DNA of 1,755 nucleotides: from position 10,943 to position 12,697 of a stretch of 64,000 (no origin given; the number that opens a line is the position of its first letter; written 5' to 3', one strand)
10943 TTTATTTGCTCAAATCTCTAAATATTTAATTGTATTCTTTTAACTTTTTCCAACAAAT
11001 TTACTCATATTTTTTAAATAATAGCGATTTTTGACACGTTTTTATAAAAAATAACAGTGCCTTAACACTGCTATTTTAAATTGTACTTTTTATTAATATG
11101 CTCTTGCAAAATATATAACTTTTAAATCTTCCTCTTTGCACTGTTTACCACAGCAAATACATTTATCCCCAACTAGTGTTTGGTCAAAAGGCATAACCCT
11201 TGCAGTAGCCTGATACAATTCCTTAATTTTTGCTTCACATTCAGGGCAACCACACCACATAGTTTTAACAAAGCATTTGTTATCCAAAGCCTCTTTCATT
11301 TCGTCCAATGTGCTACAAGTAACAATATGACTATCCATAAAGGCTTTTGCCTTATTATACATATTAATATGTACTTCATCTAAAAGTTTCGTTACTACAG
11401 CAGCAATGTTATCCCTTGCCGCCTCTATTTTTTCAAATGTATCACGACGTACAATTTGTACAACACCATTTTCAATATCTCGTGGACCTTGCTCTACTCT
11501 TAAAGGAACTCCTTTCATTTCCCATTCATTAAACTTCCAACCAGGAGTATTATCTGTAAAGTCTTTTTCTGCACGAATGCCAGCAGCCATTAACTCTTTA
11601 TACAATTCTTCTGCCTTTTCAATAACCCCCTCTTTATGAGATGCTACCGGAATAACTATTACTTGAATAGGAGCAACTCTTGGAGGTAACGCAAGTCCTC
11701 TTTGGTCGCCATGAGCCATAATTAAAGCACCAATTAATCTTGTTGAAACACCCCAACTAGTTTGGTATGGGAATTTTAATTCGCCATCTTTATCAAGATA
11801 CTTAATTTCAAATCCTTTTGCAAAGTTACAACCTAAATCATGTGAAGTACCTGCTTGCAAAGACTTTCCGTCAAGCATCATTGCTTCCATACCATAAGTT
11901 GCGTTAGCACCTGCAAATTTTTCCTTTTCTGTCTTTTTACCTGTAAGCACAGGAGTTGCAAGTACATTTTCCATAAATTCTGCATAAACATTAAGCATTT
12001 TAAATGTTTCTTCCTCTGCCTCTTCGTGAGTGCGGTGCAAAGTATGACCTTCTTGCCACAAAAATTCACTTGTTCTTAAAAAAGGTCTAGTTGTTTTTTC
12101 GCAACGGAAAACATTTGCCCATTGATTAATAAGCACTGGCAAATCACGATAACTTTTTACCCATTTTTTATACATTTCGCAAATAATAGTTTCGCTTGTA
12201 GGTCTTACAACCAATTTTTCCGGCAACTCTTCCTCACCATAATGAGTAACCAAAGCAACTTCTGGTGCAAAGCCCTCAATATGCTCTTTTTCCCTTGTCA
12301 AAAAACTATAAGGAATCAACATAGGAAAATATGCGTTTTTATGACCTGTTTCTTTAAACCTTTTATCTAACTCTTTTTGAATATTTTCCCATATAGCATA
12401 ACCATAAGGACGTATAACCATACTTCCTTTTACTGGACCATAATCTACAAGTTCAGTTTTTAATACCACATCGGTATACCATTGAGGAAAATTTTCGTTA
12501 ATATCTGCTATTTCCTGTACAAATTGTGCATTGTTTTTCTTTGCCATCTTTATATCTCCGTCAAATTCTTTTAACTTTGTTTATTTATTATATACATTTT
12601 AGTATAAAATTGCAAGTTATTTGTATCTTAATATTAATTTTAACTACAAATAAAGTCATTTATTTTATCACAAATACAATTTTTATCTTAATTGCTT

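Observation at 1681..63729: Over-represented ~17-nt word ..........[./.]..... scattered through the window, mostly intergenic, in both orientations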

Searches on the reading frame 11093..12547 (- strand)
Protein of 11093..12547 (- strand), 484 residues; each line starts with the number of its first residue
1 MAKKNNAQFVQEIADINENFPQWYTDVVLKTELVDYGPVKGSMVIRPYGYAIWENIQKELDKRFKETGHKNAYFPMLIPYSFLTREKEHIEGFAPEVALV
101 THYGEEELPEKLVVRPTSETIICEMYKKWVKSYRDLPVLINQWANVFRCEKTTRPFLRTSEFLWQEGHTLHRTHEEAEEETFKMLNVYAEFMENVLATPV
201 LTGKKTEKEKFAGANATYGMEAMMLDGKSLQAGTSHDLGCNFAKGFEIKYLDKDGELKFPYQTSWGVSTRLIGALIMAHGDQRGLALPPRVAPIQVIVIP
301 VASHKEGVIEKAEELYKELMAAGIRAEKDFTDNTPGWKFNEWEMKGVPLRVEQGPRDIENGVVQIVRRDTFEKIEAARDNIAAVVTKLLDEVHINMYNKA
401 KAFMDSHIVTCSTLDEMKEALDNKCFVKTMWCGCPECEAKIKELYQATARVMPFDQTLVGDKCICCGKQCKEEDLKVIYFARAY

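Call 21: find_homologous_proteins(query=window:11093-12547:-, max_evalue=1e-50)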
Query window:11093-12547:- (484 aa): 8000 proteins with E <= 1e-50 among 8000 candidates; the best 120 are listed.
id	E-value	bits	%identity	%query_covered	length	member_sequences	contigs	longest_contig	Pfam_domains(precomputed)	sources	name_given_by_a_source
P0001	0.0e+0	1168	85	100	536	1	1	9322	PF03129.26,PF00587.31,PF09180.17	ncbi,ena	-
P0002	0.0e+0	1094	95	100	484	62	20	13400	PF03129.26,PF00587.31,PF09180.17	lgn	-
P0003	0.0e+0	1091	95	100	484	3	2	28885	PF03129.26,PF00587.31,PF09180.17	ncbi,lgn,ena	-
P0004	0.0e+0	1089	95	100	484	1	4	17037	PF03129.26,PF00587.31,PF09180.17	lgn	-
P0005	0.0e+0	1076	94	100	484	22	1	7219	PF03129.26,PF00587.31,PF09180.17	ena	-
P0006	0.0e+0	1076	94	100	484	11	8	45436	PF03129.26,PF00587.31,PF09180.17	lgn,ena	-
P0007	0.0e+0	1075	94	100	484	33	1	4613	PF03129.26,PF00587.31,PF09180.17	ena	-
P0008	0.0e+0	1075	94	100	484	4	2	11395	PF03129.26,PF00587.31,PF09180.17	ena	-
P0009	0.0e+0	1057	93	100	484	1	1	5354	PF03129.26,PF00587.31,PF09180.17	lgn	-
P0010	0.0e+0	1051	91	100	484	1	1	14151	PF03129.26,PF00587.31,PF09180.17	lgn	-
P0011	0.0e+0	1051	93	100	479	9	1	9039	PF03129.26,PF00587.31,PF09180.17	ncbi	-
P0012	0.0e+0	1014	89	100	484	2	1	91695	PF03129.26,PF00587.31,PF09180.17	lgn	-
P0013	8.5e-284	959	85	100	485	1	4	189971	PF03129.26,PF00587.31,PF09180.17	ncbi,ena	-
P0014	2.4e-283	958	84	100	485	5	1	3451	PF03129.26,PF00587.31,PF09180.17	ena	-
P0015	1.7e-276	935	81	100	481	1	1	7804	PF03129.26,PF00587.31,PF09180.17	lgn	-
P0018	1.5e-267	906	81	100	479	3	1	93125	PF03129.26,PF00587.31,PF09180.17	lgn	-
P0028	5.3e-240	815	73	99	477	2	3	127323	PF03129.26,PF00587.31,PF09180.17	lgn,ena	-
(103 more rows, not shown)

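Call 23: find_encoding_contigs(protein=P0012, flank=10000, max_places=1)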
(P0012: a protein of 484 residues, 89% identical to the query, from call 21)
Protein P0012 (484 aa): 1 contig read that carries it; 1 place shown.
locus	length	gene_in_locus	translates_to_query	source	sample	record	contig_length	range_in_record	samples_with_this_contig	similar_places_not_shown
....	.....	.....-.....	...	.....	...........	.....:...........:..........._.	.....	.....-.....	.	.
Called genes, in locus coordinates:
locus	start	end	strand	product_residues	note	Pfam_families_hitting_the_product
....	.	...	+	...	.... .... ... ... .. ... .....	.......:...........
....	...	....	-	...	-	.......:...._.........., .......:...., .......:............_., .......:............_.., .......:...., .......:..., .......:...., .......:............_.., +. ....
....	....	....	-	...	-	-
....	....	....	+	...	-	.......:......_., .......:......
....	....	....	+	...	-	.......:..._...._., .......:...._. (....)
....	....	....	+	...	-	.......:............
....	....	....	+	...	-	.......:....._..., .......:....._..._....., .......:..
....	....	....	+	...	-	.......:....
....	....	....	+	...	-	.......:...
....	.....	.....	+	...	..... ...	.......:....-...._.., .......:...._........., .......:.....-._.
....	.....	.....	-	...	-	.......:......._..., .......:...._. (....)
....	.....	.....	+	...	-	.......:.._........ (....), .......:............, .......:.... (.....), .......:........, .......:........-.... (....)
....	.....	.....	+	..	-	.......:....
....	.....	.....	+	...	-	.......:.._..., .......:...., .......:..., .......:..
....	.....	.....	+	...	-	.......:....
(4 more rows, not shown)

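Call 24: find_encoding_contigs(protein=P0013, flank=10000, max_places=1)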
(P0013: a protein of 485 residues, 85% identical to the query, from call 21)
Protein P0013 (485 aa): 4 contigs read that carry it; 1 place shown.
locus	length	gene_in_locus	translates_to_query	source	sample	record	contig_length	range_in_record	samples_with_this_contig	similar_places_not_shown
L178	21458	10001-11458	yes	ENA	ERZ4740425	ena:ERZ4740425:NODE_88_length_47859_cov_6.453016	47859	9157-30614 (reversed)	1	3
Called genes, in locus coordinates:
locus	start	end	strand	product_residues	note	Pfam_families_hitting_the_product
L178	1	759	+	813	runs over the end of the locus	PF09371:Tex_N, PF22706:Tex_central_region, PF14639:YqgF, PF16921:Tex_YqgF, PF14635:HHH_7, PF12836:HHH_3, PF17674:HHH_9, PF00575:S1, +1 more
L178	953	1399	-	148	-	-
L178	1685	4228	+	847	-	PF19732:SpoIIE_N, PF07228:SpoIIE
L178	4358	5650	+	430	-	PF01171:ATP_bind_3, PF11734:TilS_C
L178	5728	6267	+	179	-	PF00156:Pribosyltran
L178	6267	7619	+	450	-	PF01743:PolyA_pol, PF12627:PolyA_pol_RNAbd (weak), PF01966:HD (weak), PF13735:tRNA_NucTran2_2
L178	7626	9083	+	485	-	PF01442:Apolipoprotein (weak), PF02646:RmuC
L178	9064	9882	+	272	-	PF02811:PHP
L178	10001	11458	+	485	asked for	PF00587:tRNA-synt_2b, PF03129:HGTP_anticodon, PF09180:ProRS-C_1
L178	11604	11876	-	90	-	PF12844:HTH_19, PF13560:HTH_31 (weak), PF01381:HTH_3, PF13443:HTH_26 (weak)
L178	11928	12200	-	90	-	PF12844:HTH_19, PF13560:HTH_31, PF01381:HTH_3, PF13443:HTH_26 (weak)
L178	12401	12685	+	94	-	PF20648:DUF6809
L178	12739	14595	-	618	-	PF00654:Voltage_CLC, PF02080:TrkA_C (faint)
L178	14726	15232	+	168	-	PF05067:Mn_catalase (weak), PF00210:Ferritin, PF02915:Rubrerythrin, PF12902:Ferritin-like (weak), PF13668:Ferritin_2 (weak), PF09537:DUF2383 (faint)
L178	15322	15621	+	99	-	PF03840:SecG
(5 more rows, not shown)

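Call 25: find_encoding_contigs(protein=P0018, flank=10000, max_places=1)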
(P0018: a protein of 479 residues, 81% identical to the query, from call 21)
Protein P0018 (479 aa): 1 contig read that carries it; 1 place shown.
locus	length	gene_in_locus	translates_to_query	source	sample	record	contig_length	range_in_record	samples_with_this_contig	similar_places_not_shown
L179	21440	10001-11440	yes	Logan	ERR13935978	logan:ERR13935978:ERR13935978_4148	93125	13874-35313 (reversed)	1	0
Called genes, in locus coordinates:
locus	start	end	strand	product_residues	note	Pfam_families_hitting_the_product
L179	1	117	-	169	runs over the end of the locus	PF05067:Mn_catalase (weak), PF00210:Ferritin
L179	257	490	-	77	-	PF00550:PP-binding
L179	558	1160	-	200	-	-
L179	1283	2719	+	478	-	PF03323:GerA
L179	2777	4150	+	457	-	-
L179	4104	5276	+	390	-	PF25198:Spore_GerAC_N, PF05504:Spore_GerAC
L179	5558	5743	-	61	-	-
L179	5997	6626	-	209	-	-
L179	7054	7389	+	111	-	PF08769:Spo0A_C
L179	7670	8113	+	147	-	-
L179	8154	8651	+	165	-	-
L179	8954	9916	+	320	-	PF01210:NAD_Gly3P_dh_N, PF07479:NAD_Gly3P_dh_C, PF20618:GPD_NAD_C_bact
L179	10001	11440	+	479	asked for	PF00587:tRNA-synt_2b, PF03129:HGTP_anticodon, PF09180:ProRS-C_1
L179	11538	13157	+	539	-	-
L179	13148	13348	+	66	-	PF06107:DUF951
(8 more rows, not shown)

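Call 26: find_encoding_contigs(protein=P0028, flank=10000, max_places=1)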
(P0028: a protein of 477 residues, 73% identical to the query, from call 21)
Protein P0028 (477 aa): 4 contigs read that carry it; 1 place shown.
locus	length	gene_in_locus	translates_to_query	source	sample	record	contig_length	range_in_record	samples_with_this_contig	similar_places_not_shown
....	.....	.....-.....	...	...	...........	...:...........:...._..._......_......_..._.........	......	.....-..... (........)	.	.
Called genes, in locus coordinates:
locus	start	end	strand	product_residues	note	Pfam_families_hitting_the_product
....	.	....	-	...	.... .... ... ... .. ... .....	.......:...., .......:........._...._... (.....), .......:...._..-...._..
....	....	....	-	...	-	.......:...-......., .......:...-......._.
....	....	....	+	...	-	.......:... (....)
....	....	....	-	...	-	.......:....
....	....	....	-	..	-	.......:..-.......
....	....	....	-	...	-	-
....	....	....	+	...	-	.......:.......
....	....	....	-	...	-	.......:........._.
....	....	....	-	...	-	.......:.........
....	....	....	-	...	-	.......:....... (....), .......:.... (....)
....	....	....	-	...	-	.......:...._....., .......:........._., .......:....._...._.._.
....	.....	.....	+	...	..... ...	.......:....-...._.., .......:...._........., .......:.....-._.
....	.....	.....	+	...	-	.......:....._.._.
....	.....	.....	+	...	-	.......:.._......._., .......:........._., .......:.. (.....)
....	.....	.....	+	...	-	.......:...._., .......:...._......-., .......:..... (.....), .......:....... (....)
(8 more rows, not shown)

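Call 34: find_encoding_contigs(protein=P0006, flank=10000, max_places=1)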
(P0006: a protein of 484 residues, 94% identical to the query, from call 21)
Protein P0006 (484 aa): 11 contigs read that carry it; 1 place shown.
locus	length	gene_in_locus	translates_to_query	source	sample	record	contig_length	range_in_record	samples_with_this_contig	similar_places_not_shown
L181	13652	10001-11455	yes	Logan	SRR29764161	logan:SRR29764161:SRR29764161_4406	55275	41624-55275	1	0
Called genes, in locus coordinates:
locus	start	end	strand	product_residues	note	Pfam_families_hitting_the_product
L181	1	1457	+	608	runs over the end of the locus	PF13347:MFS_2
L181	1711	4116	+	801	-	PF19732:SpoIIE_N, PF07228:SpoIIE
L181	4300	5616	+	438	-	PF01171:ATP_bind_3, PF11734:TilS_C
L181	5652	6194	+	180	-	PF00156:Pribosyltran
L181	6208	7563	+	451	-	PF01743:PolyA_pol, PF12627:PolyA_pol_RNAbd, PF01966:HD (weak), PF13735:tRNA_NucTran2_2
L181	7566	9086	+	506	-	PF02646:RmuC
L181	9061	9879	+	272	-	PF02811:PHP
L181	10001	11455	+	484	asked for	PF00587:tRNA-synt_2b, PF03129:HGTP_anticodon, PF09180:ProRS-C_1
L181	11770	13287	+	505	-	PF13855:LRR_8 (faint), PF13306:LRR_5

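Call 35: find_encoding_contigs(protein=P0010, flank=10000, max_places=1)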
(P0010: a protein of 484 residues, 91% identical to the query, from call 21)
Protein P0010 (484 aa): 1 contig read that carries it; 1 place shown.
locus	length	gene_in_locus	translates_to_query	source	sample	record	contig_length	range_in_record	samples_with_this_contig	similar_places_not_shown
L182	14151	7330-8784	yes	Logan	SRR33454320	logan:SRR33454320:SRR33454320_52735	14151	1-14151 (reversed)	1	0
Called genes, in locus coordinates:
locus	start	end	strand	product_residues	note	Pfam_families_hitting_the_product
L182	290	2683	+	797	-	PF19732:SpoIIE_N, PF07228:SpoIIE, PF00481:PP2C (weak)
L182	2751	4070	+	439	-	PF01171:ATP_bind_3, PF11734:TilS_C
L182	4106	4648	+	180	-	PF00156:Pribosyltran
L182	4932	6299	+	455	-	PF01743:PolyA_pol, PF12627:PolyA_pol_RNAbd, PF01966:HD (weak)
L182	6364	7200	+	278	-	PF02811:PHP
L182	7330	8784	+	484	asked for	PF00587:tRNA-synt_2b, PF03129:HGTP_anticodon, PF09180:ProRS-C_1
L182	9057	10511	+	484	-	PF13306:LRR_5, PF13855:LRR_8 (faint), PF13306:LRR_5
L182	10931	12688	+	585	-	PF01301:Glyco_hydro_35, PF02449:Glyco_hydro_42, PF21317:BetaGal_ABD_1, PF21467:BetaGal_gal-bd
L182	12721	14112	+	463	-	PF13088:BNR_2 (faint)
